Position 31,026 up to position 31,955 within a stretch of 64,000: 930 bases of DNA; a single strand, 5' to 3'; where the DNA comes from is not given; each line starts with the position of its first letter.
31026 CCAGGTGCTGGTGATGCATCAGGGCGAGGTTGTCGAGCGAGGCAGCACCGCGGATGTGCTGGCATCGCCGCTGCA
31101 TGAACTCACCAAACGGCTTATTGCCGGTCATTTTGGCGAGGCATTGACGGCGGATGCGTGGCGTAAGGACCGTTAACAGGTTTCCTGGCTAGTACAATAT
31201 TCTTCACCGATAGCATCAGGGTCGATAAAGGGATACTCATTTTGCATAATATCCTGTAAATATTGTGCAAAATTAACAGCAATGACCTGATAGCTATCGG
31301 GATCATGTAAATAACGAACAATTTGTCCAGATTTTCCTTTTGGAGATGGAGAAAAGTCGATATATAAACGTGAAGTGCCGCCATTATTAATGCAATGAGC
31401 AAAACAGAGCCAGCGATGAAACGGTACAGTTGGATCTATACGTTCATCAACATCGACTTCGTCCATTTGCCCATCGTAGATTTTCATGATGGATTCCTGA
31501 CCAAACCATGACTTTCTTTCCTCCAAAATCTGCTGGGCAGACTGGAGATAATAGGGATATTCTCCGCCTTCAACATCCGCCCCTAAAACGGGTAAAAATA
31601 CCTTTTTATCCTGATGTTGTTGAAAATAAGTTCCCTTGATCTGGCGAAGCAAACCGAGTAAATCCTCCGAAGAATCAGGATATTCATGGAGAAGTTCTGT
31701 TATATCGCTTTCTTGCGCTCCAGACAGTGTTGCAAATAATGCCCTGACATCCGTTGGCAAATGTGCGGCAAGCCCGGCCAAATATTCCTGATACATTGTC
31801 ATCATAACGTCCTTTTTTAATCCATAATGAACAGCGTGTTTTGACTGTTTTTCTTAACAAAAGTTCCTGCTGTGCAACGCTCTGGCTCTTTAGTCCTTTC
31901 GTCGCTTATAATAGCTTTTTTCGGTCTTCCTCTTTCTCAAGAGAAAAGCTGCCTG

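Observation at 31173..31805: Low-GC 210-aa ORF convergent with sapF, possibly an orphan SUKH-type immunity-like protein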

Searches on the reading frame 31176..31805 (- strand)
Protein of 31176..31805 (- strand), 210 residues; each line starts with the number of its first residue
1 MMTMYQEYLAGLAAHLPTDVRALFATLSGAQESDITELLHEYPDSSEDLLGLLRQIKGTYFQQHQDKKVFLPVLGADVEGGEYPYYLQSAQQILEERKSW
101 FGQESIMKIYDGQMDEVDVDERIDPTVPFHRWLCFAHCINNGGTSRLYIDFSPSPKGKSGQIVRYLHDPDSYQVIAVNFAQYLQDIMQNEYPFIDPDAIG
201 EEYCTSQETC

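Call 4: search_protein_families(proteins=[window:31176-31805:-], library=ncbifam, max_evalue=1)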
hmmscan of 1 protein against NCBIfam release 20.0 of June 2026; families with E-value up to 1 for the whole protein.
window:31176-31805:- (210 aa): 0 families

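Call 6: profile_search(protein=window:31176-31805:-)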
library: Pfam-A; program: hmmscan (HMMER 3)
A. the first sequence (210 residues): domains with independent E <= 10: 1; with E <= 0.001: 1
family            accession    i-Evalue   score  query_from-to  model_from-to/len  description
SMI1_KNR4         PF09346.15    5.9e-09    37.0      65-184        38-124/125  SMI1 / KNR4 family (SUKH-1)

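Call 11: find_homologous_proteins(query=window:31176-31805:-, max_evalue=0.001)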
Query window:31176-31805:- (210 aa): 418 proteins with E <= 0.001 among 527 candidates; the best 120 are listed.
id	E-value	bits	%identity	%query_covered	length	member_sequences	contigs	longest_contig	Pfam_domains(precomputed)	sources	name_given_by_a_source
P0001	8.0e-139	478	99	100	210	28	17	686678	PF09346.16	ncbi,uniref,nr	ncbi:TPA: SMI1/KNR4 family protein [Escherichia coli]|uniref:SMI1/KNR4 family protein n=1 Tax=Escher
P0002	1.1e-123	429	89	100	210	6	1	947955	PF09346.16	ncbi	ncbi:SMI1/KNR4 family protein [Escherichia coli]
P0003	7.5e-83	295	62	99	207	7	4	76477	PF09346.16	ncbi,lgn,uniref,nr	ncbi:SMI1/KNR4 family protein [Escherichia coli]|uniref:SMI1/KNR4 family protein n=1 Tax=Escherichia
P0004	2.9e-82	293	61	99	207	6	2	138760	PF09346.16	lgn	-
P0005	6.4e-51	191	46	93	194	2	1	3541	PF09346.16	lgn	-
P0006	2.0e-49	186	49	92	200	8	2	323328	PF09346.16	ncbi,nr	ncbi:SMI1/KNR4 family protein [Chitinophaga terrae (ex Kim and Jung 2007)]|nr:SMI1/KNR4 family prote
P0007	2.2e-49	186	47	91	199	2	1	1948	PF09346.16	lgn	-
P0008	3.6e-49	185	49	92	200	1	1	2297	PF09346.16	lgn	-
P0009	6.2e-49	185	49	92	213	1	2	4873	PF09346.16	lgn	-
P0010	1.4e-48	183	47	92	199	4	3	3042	PF09346.16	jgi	-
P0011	1.4e-48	183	47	91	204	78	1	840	PF09346.16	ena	-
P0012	3.7e-48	182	46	91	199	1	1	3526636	PF09346.16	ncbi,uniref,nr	ncbi:SMI1/KNR4 family protein [Chitinophaga sp. SYP-B3965]|uniref:SMI1/KNR4 family protein n=1 Tax=C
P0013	4.2e-48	182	48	92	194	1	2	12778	PF09346.16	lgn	-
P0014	7.9e-48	181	47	92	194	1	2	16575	PF09346.16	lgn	-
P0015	1.9e-47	180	46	93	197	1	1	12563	PF09346.16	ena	-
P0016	1.9e-47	180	47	91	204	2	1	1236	PF09346.16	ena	-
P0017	2.1e-47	180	47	90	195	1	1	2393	PF09346.16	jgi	jgi:hypothetical protein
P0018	3.7e-47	179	47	92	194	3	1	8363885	PF09346.16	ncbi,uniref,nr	ncbi:SMI1/KNR4 family protein [Chitinophaga oryzae]|uniref:SMI1/KNR4 family protein n=1 Tax=Chitinop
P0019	4.0e-47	179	45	91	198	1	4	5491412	PF09346.16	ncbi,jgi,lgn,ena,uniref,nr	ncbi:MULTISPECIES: SMI1/KNR4 family protein [unclassified Lysinibacillus]|uniref:SMI1/KNR4 family pr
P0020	8.2e-47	178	46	91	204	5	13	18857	PF09346.16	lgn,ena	-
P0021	9.4e-47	177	49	85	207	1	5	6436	PF09346.16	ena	-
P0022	1.1e-46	177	46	92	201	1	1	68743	PF09346.16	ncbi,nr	ncbi:MAG: SMI1/KNR4 family protein [Capnocytophaga sp.]|nr:SMI1/KNR4 family protein [Capnocytophaga 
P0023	1.2e-46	177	49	85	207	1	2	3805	PF09346.16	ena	-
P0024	1.3e-46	177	49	84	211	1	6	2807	PF09346.16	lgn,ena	-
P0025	1.5e-46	177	49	85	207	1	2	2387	PF09346.16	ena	-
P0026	1.5e-46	177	48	92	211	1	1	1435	PF09346.16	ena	-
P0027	1.9e-46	176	47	92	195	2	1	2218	PF09346.16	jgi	-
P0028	2.3e-46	176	48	85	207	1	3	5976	PF09346.16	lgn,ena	-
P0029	2.7e-46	176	48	91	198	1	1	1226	PF09346.16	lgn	-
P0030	3.0e-46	176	47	90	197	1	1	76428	PF09346.16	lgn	-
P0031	3.6e-46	176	47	92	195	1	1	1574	PF09346.16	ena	-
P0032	4.9e-46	175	48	90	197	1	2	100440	PF09346.16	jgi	jgi:SMI1 / KNR4 family (SUKH-1)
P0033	5.4e-46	175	47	92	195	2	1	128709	PF09346.16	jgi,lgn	jgi:cell wall assembly regulator SMI1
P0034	5.5e-46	175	48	92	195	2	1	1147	PF09346.16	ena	-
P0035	5.8e-46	175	45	91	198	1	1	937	PF09346.16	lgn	-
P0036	6.9e-46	175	45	91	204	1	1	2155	PF09346.16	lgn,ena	-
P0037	7.3e-46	175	48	92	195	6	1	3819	PF09346.16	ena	-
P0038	7.6e-46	174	48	85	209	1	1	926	PF09346.16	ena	-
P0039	8.4e-46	174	48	91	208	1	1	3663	PF09346.16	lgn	-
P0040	8.9e-46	174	47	93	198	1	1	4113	PF09346.16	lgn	-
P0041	1.0e-45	174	52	81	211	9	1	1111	PF09346.16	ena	-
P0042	1.0e-45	174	47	92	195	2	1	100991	PF09346.16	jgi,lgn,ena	-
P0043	1.1e-45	174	45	93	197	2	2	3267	PF09346.16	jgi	jgi:hypothetical protein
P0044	1.3e-45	174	46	92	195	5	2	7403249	PF09346.16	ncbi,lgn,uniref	ncbi:SMI1/KNR4 family protein [Paenibacillus sp. FSL L8-0436]|uniref:SMI1/KNR4 family protein n=1 Ta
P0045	1.8e-45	173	48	85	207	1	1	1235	PF09346.16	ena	-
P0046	1.8e-45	173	46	92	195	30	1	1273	PF09346.16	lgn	-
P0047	1.9e-45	173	44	92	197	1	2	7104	PF09346.16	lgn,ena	-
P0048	2.4e-45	173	48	85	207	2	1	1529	PF09346.16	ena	-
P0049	2.5e-45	173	48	90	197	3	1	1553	PF09346.16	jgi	jgi:hypothetical protein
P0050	2.7e-45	173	47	92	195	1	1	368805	PF09346.16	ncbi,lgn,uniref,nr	ncbi:SMI1/KNR4 family protein [Pseudomonas sp. PDM28]|uniref:SMI1/KNR4 family protein n=1 Tax=Pseudo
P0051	2.7e-45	173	46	92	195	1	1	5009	PF09346.16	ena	-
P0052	4.1e-45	172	47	90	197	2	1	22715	PF09346.16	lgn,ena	-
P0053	4.5e-45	172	46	92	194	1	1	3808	PF09346.16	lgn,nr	nr:SMI1/KNR4 family protein [uncultured Chitinophaga sp.]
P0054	4.8e-45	172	48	85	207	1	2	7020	PF09346.16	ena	-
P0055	5.5e-45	172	47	90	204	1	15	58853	PF09346.16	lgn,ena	-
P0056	5.5e-45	172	47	90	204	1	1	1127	PF09346.16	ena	-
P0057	5.6e-45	172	47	92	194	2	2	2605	PF09346.16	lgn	-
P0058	6.0e-45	172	44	91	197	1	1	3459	PF09346.16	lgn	-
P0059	8.7e-45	171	51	83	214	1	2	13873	PF09346.16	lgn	-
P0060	1.1e-44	171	45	93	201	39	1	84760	PF09346.16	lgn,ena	-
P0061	1.2e-44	171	47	85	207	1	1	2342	PF09346.16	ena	-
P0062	1.3e-44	171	45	92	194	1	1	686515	PF09346.16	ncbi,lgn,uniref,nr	ncbi:SMI1 / KNR4 family (SUKH-1) [Chitinophaga eiseniae]|uniref:SMI1 / KNR4 family (SUKH-1) n=1 Tax=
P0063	1.3e-44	170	45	93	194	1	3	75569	PF09346.16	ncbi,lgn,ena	-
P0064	2.6e-44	169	44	91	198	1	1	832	PF09346.16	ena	-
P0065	3.8e-44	169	48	83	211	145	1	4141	PF09346.16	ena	-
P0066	5.0e-44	169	42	93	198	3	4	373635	PF09346.16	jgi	jgi:hypothetical protein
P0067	6.1e-44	168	43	94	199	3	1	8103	PF09346.16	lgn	-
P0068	7.0e-44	168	45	92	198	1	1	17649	PF09346.16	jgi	jgi:hypothetical protein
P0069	7.7e-44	168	47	92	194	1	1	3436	PF09346.16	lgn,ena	-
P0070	8.5e-44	168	47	82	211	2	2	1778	PF09346.16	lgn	-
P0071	9.3e-44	168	44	92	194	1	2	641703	PF09346.16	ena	-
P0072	9.7e-44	168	45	91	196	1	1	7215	PF09346.16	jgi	jgi:hypothetical protein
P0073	1.1e-43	167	46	92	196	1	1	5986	PF09346.16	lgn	-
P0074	1.1e-43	167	47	90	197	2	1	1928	PF09346.16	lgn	-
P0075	1.1e-43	167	44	95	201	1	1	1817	PF09346.16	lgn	-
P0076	1.1e-43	167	44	92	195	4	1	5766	PF09346.16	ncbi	-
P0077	1.5e-43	167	44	92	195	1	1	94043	PF09346.16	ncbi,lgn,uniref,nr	ncbi:SMI1 / KNR4 family (SUKH-1) [Paenibacillus sp. OK060]|uniref:SMI1/KNR4 family protein n=1 Tax=P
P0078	1.5e-43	167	46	90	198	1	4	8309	PF09346.16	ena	-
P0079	1.7e-43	167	45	92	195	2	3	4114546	PF09346.16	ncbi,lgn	ncbi:SMI1/KNR4 family protein [Bacillus sp. FSL H8-0547]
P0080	1.7e-43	167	49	81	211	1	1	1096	PF09346.16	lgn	-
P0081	1.9e-43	167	45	91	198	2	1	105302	PF09346.16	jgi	jgi:hypothetical protein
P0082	2.4e-43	166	43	92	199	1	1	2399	PF09346.16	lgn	-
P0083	2.7e-43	166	46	91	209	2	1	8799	PF09346.16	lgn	-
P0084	3.0e-43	166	43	92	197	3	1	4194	PF09346.16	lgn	-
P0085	3.4e-43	166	43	92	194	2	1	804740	PF09346.16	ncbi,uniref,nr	ncbi:SMI1/KNR4 family protein [Paenibacillus polymyxa]|uniref:SMI1/KNR4 family protein n=1 Tax=Paeni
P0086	3.5e-43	166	41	92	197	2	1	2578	PF09346.16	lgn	-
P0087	6.5e-43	165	45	92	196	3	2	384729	PF09346.16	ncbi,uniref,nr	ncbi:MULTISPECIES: SMI1/KNR4 family protein [Pseudomonas]|uniref:SMI1/KNR4 family protein n=1 Tax=Ps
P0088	7.2e-43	165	42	94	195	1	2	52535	PF09346.16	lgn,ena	-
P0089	9.2e-43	164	44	92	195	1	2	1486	PF09346.16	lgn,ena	-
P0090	1.0e-42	164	48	83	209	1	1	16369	PF09346.16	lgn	-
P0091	1.6e-42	164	43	93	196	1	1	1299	PF09346.16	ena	-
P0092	1.6e-42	164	43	93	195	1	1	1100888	PF09346.16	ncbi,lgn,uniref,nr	ncbi:SMI1/KNR4 family protein [Paenibacillus sp. ClWae2A]|uniref:SMI1/KNR4 family protein n=1 Tax=Pa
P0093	1.9e-42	163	45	92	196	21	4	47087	PF09346.16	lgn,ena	-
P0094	1.9e-42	163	44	92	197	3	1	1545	PF09346.16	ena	-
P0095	1.9e-42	163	43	92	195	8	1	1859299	PF09346.16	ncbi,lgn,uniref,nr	ncbi:SMI1 / KNR4 family protein [Paenibacillus amylolyticus]|uniref:SMI1 / KNR4 family protein n=1 T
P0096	2.9e-42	163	46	95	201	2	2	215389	PF09346.16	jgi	jgi:hypothetical protein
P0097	4.3e-42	162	44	92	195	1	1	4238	PF09346.16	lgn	-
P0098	4.8e-42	162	42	93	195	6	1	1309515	PF09346.16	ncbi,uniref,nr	ncbi:SMI1/KNR4 family protein [Paenibacillus sp. LS1]|uniref:SMI1/KNR4 family protein n=1 Tax=Paenib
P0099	4.8e-42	162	45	83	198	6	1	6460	PF09346.16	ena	-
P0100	5.1e-42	162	44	93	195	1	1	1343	PF09346.16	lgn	-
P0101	6.3e-42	162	43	93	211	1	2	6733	PF09346.16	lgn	-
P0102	6.5e-42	162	44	94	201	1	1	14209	PF09346.16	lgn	-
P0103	6.9e-42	162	43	95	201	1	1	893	PF09346.16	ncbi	-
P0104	9.5e-42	161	46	92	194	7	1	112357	PF09346.16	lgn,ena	-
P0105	9.8e-42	161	43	91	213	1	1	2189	PF09346.16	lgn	-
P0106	1.1e-41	161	46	82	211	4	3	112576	PF09346.16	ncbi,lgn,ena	-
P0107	1.2e-41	161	42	92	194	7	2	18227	PF09346.16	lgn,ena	-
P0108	1.5e-41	160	42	92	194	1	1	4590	PF09346.16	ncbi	-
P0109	1.5e-41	160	45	83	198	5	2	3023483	PF09346.16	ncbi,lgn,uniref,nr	ncbi:SMI1/KNR4 family protein [Zymobacter palmae]|uniref:Spermidine/putrescine-binding periplasmic p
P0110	2.4e-41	160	42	92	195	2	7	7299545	PF09346.16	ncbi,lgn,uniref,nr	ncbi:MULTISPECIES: SMI1/KNR4 family protein [unclassified Paenibacillus]|uniref:SMI1/KNR4 family pro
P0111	3.1e-41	159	45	95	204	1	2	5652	PF09346.16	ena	-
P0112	3.1e-41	159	42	94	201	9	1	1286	PF09346.16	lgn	-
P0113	3.3e-41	159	44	90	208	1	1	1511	PF09346.16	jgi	jgi:SMI1 / KNR4 family (SUKH-1)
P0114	3.3e-41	159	43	94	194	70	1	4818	PF09346.16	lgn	-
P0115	3.4e-41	159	47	92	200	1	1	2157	PF09346.16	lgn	-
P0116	3.4e-41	159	43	93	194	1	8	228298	PF09346.16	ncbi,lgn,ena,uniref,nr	ncbi:SMI1/KNR4 family protein [Lysinibacillus odysseyi]|uniref:Knr4/Smi1-like domain-containing prot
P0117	3.5e-41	159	42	93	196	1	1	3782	PF09346.16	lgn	-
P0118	3.7e-41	159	42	93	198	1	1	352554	PF09346.16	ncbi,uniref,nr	ncbi:SMI1/KNR4 family protein [Paenibacillus xylanexedens]|uniref:SMI1/KNR4 family protein n=1 Tax=P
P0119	3.9e-41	159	42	92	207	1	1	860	PF09346.16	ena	-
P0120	4.1e-41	159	47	82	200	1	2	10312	PF09346.16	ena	-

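Call 13: find_encoding_contigs(protein=P0002, flank=6000, max_places=3)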
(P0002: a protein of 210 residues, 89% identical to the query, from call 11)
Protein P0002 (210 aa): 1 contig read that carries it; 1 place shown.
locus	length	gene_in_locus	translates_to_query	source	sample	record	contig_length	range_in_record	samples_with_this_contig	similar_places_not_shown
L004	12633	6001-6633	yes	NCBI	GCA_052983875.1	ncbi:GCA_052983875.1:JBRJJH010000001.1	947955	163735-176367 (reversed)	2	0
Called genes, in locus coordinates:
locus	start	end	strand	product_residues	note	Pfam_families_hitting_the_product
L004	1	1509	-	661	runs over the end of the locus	PF00989:PAS (weak), PF13426:PAS_9, PF00990:GGDEF, PF00563:EAL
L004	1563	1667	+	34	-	-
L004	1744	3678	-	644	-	PF08206:OB_RNB, PF17876:CSD2 (faint), PF00773:RNB, PF00575:S1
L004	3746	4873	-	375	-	-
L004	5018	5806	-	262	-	PF00106:adh_short, PF23441:SDR, PF13561:adh_short_C2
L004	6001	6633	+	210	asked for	PF09346:SMI1_KNR4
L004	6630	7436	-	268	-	PF00005:ABC_tran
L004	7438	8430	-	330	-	PF00005:ABC_tran, PF13304:AAA_21 (weak), PF08352:oligo_HPY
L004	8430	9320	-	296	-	PF12911:OppC_N, PF00528:BPD_transp_1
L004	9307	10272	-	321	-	PF00528:BPD_transp_1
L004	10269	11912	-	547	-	PF00496:SBP_bac_5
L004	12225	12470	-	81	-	PF10820:DUF2543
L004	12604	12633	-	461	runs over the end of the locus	PF00324:AA_permease, PF13520:AA_permease_2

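Call 14: find_encoding_contigs(protein=P0003, flank=6000, max_places=4)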
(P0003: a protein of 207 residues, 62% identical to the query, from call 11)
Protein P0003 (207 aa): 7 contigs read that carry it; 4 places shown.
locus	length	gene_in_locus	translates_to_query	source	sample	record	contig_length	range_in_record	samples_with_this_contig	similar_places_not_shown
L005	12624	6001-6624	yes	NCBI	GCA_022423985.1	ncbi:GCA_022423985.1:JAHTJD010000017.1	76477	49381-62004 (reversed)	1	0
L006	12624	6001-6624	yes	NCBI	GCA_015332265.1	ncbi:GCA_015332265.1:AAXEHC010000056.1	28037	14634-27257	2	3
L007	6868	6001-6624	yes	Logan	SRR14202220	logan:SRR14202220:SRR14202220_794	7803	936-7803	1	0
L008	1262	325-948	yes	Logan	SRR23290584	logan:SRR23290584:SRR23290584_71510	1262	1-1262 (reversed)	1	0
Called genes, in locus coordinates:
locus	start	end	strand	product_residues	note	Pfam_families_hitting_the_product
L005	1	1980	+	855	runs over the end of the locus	PF20103:DUF6493, PF25148:DUF7824, PF25149:DUF7825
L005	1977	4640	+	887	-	PF20103:DUF6493, PF25148:DUF7824, PF25149:DUF7825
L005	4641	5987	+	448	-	PF04434:SWIM (weak)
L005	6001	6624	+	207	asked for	PF09346:SMI1_KNR4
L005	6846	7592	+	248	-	PF00392:GntR, PF07702:UTRA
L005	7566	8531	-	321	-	PF00294:PfkB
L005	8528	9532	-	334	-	PF03747:ADP_ribosyl_GH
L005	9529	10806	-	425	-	PF03825:Nuc_H_symport, PF07690:MFS_1, PF12832:MFS_1_like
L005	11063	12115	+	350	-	PF01791:DeoC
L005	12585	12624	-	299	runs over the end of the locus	PF00781:DAGK_cat, PF19279:YegS_C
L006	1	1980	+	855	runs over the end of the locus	PF20103:DUF6493, PF25148:DUF7824, PF25149:DUF7825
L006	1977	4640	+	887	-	PF20103:DUF6493, PF25148:DUF7824, PF25149:DUF7825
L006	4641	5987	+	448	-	PF04434:SWIM (weak)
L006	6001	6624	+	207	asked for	PF09346:SMI1_KNR4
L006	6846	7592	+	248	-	PF00392:GntR, PF07702:UTRA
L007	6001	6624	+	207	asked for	PF09346:SMI1_KNR4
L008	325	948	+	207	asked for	PF09346:SMI1_KNR4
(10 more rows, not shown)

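Call 16: find_encoding_contigs(protein=P0006, flank=6000, max_places=2)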
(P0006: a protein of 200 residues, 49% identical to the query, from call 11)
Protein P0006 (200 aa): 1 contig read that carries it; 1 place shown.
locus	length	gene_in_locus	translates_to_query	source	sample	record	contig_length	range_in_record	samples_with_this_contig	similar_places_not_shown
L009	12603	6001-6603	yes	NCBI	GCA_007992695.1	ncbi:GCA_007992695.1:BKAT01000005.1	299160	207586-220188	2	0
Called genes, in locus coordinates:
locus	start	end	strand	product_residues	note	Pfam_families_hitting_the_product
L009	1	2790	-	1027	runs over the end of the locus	PF13620:CarboxypepD_reg, PF13715:CarbopepD_reg_2, PF07715:Plug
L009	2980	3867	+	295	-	PF12833:HTH_18, PF00165:HTH_AraC (weak)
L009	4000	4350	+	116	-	PF05336:rhaM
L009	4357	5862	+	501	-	PF01120:Alpha_L_fucos, PF16757:Fucosidase_C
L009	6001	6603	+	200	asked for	PF09346:SMI1_KNR4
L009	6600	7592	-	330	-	PF12625:Arabinose_bd, PF00165:HTH_AraC (faint), PF12833:HTH_18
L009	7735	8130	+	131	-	PF12680:SnoaL_2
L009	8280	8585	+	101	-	PF04359:DUF493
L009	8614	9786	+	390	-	PF00534:Glycos_transf_1, PF13692:Glyco_trans_1_4, PF13524:Glyco_trans_1_2 (weak)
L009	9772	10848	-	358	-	PF00535:Glycos_transf_2, PF10111:Glyco_tranf_2_2, PF13506:Glyco_transf_21 (weak), PF13641:Glyco_tranf_2_3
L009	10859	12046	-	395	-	PF00534:Glycos_transf_1, PF13692:Glyco_trans_1_4, PF13524:Glyco_trans_1_2 (weak)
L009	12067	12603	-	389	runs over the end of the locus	PF13692:Glyco_trans_1_4, PF00534:Glycos_transf_1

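Call 17: find_encoding_contigs(protein=P0019, flank=6000, max_places=2)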
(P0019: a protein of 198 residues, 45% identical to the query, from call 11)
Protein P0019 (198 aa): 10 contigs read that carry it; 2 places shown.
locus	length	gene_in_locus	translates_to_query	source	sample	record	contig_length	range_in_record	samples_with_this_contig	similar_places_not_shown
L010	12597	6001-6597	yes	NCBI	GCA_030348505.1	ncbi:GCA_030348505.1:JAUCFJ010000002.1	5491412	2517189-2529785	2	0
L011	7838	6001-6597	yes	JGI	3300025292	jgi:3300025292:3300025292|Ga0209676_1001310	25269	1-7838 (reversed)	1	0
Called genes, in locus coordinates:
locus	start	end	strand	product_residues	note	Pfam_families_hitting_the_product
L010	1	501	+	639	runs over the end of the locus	PF02824:TGS, PF07973:tRNA_SAD, PF00587:tRNA-synt_2b, PF03129:HGTP_anticodon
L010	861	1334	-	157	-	-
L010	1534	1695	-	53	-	PF09388:SpoOE-like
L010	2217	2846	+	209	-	-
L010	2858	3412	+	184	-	PF00300:His_Phos_1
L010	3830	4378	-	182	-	PF13302:Acetyltransf_3, PF13420:Acetyltransf_4, PF00583:Acetyltransf_1, PF13508:Acetyltransf_7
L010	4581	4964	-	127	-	-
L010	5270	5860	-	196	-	-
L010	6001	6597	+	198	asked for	PF09346:SMI1_KNR4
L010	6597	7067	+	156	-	PF00583:Acetyltransf_1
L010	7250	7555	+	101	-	PF04986:Y2_Tnp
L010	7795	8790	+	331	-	PF12784:PDDEXK_2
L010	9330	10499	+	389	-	PF01578:Cytochrom_C_asm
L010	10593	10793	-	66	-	PF00313:CSD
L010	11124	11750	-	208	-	PF00072:Response_reg, PF00196:GerE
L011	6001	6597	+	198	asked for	PF09346:SMI1_KNR4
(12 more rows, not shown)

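Call 18: find_encoding_contigs(protein=P0050, flank=6000, max_places=2)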
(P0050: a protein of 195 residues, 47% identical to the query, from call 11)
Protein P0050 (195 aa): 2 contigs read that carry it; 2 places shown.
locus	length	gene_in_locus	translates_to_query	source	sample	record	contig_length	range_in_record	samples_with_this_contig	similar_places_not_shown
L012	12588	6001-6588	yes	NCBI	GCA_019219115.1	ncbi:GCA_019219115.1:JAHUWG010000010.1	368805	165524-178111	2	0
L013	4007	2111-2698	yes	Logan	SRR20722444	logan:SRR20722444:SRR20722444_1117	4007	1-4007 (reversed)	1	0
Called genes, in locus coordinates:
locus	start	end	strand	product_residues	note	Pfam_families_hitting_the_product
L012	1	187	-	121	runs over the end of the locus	-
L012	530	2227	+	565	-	PF00012:HSP70, PF06723:MreB_Mbl, PF00012:HSP70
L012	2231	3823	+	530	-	-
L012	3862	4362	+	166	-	PF09346:SMI1_KNR4 (weak)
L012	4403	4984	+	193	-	-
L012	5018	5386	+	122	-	-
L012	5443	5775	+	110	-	PF24832:DUF7716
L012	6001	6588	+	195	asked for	PF09346:SMI1_KNR4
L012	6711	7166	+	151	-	PF00583:Acetyltransf_1, PF13673:Acetyltransf_10, PF13508:Acetyltransf_7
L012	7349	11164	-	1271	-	PF00353:HemolysinCabind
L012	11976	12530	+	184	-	PF08922:DUF1905, PF13376:OmdA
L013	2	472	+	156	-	?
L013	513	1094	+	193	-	-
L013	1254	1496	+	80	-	-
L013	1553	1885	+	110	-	PF24832:DUF7716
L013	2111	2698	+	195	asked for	PF09346:SMI1_KNR4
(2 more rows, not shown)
